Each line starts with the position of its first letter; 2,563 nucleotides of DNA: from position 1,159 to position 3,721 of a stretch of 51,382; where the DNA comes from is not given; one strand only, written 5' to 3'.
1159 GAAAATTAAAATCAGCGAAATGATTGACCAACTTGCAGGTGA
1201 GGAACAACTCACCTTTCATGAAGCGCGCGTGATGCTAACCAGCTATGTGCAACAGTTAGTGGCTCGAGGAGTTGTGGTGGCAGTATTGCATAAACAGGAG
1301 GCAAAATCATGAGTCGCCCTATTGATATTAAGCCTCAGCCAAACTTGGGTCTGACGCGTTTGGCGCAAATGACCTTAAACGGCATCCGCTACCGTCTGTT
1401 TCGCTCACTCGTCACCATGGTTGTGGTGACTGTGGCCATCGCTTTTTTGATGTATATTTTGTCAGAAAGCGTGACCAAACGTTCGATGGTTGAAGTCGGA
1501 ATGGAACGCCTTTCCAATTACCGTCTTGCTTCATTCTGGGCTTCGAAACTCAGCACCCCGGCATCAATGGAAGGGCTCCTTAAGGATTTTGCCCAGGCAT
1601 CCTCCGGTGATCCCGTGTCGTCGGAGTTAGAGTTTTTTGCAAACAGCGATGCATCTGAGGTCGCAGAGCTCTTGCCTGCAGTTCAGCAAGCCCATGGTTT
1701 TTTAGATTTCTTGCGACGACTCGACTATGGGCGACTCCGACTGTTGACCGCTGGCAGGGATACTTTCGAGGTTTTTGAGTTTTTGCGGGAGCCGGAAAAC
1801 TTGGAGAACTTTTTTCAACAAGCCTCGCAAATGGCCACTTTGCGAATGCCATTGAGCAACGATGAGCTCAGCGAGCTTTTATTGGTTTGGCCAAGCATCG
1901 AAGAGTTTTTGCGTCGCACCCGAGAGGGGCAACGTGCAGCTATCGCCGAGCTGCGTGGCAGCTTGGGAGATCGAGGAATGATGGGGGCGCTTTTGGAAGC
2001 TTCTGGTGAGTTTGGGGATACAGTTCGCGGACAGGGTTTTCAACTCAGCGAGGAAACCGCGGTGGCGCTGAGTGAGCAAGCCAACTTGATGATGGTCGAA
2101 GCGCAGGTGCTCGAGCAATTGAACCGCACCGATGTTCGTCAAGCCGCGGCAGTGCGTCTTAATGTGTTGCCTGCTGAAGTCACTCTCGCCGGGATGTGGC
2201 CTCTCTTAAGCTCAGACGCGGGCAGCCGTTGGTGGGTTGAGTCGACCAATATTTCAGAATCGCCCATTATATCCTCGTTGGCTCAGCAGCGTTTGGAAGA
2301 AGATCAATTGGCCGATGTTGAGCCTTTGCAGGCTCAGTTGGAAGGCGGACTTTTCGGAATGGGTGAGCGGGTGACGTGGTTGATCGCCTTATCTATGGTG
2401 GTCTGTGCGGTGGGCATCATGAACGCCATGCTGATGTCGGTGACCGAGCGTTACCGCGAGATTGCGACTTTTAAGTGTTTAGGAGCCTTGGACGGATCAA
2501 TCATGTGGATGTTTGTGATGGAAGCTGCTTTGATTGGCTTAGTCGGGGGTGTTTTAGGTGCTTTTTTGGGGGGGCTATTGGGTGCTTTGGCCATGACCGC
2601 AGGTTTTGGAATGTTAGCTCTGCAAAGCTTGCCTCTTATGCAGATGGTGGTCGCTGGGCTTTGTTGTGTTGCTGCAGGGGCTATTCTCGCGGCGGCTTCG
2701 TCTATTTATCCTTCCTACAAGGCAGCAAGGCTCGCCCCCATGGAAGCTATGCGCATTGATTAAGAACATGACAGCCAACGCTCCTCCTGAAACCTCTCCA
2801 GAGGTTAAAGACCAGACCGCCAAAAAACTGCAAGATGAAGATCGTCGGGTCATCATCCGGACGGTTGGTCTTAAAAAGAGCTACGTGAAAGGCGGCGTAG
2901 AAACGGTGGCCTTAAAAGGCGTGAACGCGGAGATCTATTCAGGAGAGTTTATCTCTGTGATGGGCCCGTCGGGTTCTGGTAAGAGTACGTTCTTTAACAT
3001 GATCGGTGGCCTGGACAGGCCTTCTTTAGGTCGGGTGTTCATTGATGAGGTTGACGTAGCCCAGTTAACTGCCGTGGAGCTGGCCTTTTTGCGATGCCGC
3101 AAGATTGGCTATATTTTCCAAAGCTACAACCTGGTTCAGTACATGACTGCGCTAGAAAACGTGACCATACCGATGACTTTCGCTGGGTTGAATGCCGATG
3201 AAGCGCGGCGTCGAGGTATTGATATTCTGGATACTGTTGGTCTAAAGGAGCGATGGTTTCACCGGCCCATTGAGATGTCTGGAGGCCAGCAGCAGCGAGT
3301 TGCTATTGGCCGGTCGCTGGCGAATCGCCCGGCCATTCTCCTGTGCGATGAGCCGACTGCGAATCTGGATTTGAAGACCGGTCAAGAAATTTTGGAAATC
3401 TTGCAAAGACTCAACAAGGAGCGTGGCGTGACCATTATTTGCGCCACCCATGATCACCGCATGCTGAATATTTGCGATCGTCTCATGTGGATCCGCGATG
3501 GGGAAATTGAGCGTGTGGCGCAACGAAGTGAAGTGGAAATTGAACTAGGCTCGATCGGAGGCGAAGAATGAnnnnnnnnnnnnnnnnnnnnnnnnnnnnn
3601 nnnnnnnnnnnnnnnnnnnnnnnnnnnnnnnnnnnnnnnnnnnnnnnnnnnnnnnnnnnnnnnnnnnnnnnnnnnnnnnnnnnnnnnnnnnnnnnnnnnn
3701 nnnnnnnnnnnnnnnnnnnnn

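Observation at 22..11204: Seven-gene coupled operon joining a PqqD/RRE-like protein, two type-VII (MacB/FtsX) ABC modules, a giant pseudo-peptidase-permease fusion and an OPT-like membrane protein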

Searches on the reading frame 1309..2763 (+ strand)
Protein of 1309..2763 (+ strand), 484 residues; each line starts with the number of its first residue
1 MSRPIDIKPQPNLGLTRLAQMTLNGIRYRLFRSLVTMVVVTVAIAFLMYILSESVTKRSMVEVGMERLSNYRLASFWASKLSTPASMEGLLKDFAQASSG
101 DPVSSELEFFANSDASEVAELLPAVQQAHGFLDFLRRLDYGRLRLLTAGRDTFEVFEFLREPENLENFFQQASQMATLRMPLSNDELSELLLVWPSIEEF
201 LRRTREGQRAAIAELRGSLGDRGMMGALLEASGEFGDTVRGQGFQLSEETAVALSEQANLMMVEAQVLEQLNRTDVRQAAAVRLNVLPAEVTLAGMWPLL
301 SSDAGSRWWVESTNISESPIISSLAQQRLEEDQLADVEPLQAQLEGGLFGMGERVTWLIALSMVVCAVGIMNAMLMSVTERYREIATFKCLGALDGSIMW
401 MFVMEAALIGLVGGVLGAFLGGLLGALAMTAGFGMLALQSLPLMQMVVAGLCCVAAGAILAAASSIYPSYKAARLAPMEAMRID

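Call 3: search_protein_families(library=pfam, proteins=[window:1309-2763:+], max_evalue=0.01)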
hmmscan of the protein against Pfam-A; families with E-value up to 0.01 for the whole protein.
window:1309-2763:+ (484 aa): 1 family
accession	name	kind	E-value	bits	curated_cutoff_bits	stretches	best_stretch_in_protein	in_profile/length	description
PF02687.27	FtsX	-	3e-18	66.4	25.5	1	359-476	4-119/120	FtsX-like permease C-terminal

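Call 5: search_protein_families(library=ncbifam, proteins=[window:1309-2763:+], max_evalue=0.01)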
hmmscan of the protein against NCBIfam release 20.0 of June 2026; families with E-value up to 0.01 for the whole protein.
window:1309-2763:+ (484 aa): 9 families
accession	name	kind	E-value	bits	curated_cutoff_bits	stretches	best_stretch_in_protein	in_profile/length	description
NF007826.0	PRK10535.1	equivalog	2.2e-13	49.4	966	1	356-481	526-645/648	macrolide ABC transporter ATP-binding protein/permease MacB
TIGR02212.1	lolCE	equivalog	4.4e-12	45.7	362.45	1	358-482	272-409/411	lipoprotein-releasing ABC transporter permease subunit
NF008076.0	PRK10814.1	exception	1.3e-10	40.9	473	1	356-483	268-398/399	lipoprotein-releasing ABC transporter permease subunit LolC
TIGR03434.1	ADOP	subfamily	3.3e-10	38.7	622.3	1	359-483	685-802/803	ADOP family duplicated permease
NF038347.1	FtsX_Gpos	exception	2e-07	30.6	225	1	359-422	175-238/296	permease-like cell division protein FtsX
NF038346.1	FtsX_actino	exception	6.9e-07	28.9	250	1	350-465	177-298/308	permease-like cell division protein FtsX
NF008357.0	PRK11146.1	exception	2.3e-05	23.4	439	1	361-431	278-347/414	lipoprotein-releasing ABC transporter permease subunit LolE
TIGR00439.2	FtsX_Gneg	equivalog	0.0002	20.6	255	1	348-462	162-280/292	permease-like cell division protein FtsX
TIGR02213.1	lolE_release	exception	0.00048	19.1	540.35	1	361-431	275-344/411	lipoprotein-releasing ABC transporter permease subunit LolE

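Call 70: search_solved_structures(query=A8, max_evalue=0.01)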
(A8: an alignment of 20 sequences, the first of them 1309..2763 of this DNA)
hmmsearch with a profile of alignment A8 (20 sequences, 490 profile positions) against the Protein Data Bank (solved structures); distinct sequences matched with E-value up to 0.01: 14.
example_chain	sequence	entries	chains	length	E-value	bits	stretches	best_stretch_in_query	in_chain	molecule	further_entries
5lil_A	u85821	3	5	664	8e-20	74.2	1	342-487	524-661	Macrolide export ATP-binding/permease protein MacB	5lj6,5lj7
5xu1_M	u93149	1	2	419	9.4e-20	74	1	324-490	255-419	ABC transporter permeae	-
5gko_A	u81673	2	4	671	4.5e-18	68.5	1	320-487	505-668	Macrolide export ATP-binding/permease protein MacB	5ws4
9w37_A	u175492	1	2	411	8e-18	67.6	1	355-490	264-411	LolF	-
9w35_A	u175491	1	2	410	2.7e-17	65.9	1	355-488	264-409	LolF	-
5nik_J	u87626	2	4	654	5.1e-17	65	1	350-487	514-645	Macrolide export ATP-binding/permease protein MacB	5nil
9w2w_A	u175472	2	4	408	5e-16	61.7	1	355-487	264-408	LolF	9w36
9o9x_C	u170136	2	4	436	1.7e-13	53.3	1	349-434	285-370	ABC transporter permease YtrF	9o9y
7arh_C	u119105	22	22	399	4e-11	45.5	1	356-490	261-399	Lipoprotein-releasing ABC transporter permease subunit LolC | Lipo-releasing system transmembrane protein lolC | Lipoprotein-releasing system transmembrane prot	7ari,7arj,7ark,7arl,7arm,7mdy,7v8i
7mdx_A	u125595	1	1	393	5.4e-09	38.5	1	356-484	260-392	Lipoprotein-releasing system transmembrane protein LolC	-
9rli_E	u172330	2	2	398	6.6e-08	34.9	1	361-483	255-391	Lipoprotein-releasing system transmembrane protein LolE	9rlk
7arh_E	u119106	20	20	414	7e-08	34.8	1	361-483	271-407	Lipoprotein-releasing system transmembrane protein LolE | Lipoprotein transporter subunit LolE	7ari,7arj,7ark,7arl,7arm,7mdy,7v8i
7mdx_B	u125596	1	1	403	8e-08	34.6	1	361-483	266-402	Lipoprotein-releasing system transmembrane protein LolE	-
8i6o_A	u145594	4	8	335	0.004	19.2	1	317-465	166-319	Cell division protein FtsX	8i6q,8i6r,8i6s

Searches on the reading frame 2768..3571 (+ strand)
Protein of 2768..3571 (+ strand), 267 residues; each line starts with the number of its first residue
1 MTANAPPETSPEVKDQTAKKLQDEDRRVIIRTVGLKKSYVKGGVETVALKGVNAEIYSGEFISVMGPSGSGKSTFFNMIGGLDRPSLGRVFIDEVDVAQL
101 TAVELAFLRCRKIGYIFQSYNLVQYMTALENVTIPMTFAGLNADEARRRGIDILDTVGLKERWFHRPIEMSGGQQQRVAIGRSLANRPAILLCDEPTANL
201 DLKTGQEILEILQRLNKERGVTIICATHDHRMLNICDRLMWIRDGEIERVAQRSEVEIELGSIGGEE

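Call 3: search_protein_families(library=pfam, proteins=[window:2768-3571:+], max_evalue=0.01)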
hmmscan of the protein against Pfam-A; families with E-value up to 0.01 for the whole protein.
window:2768-3571:+ (267 aa): 5 families
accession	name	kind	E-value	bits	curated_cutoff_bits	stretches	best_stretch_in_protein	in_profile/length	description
PF00005.33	ABC_tran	-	2.2e-29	103.2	25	1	49-198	1-137/137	ABC transporter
PF02463.25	SMC_N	-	2.8e-07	30.6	40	1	154-243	135-212/220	RecF/RecN/SMC N terminal domain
PF13304.12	AAA_21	-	7e-07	30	27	1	179-229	247-299/304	AAA domain, putative AbiEii toxin, Type IV TA system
PF01926.29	MMR_HSR1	-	0.0048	17.4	21.9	0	62-80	2-20/113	50S ribosome-binding GTPase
PF13401.12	AAA_22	-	0.0089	16.8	27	0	59-83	5-29/130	AAA domain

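Call 5: search_protein_families(library=ncbifam, proteins=[window:2768-3571:+], max_evalue=0.01)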
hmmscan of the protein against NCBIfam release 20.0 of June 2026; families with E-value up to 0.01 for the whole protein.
window:2768-3571:+ (267 aa): 190 families (the best 25 are shown)
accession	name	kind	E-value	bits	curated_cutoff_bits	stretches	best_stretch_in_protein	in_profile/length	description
TIGR02211.1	LolD_lipo_ex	equivalog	2.3e-62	210.4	307.75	1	29-248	1-220/221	lipoprotein-releasing ABC transporter ATP-binding protein LolD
NF038007.1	ABC_ATP_DarD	equivalog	3.3e-59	200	375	1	35-247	7-218/218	darobactin export ABC transporter ATP-binding protein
TIGR02982.1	heterocyst_DevA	subfamily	5.1e-59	199.5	295.8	1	30-247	2-219/220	ABC exporter ATP-binding subunit, DevA family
NF007826.0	PRK10535.1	equivalog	4.2e-58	197.1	966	1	32-252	7-226/648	macrolide ABC transporter ATP-binding protein/permease MacB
TIGR02673.1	FtsE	equivalog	2.4e-57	194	264.85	1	44-240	13-208/214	cell division ATP-binding protein FtsE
NF008639.0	PRK11629.1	equivalog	3e-56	190.5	360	1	28-248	5-225/234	lipoprotein-releasing ABC transporter ATP-binding protein LolD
NF007879.0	PRK10584.1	equivalog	3.5e-54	183.9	336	1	30-248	7-225/228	putative ABC transporter ATP-binding protein YbbA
TIGR02315.1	ABC_phnC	equivalog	2.6e-52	177.7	266.1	1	30-248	2-225/243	phosphonate ABC transporter ATP-binding protein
NF040933.2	ABC_arch_GlcV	equivalog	4.2e-52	177.2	450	1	30-256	3-229/357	glucose ABC transporter ATP-binding protein GlcV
TIGR01186.1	proV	subfamily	1.9e-51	175.3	326.6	1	46-253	6-214/363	betaine/proline/choline family ABC transporter ATP-binding protein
TIGR03608.1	L_ocin_972_ABC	subfamily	1.9e-51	174.5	254.85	1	45-240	10-204/206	putative bacteriocin export ABC transporter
NF006987.0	PRK09452.1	equivalog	6.1e-49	166.7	482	1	19-254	7-233/378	spermidine/putrescine ABC transporter ATP-binding protein PotA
TIGR02314.1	ABC_MetN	equivalog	5e-48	163.9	499.7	1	34-249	6-221/343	methionine ABC transporter ATP-binding protein MetN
TIGR01187.1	potA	subfamily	8.2e-48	163.1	355.6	1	64-256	1-188/325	polyamine ABC transporter ATP-binding protein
TIGR03265.1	PhnT2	equivalog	1.5e-46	159.3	457.7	1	45-256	16-222/353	putative 2-aminoethylphosphonate ABC transporter ATP-binding protein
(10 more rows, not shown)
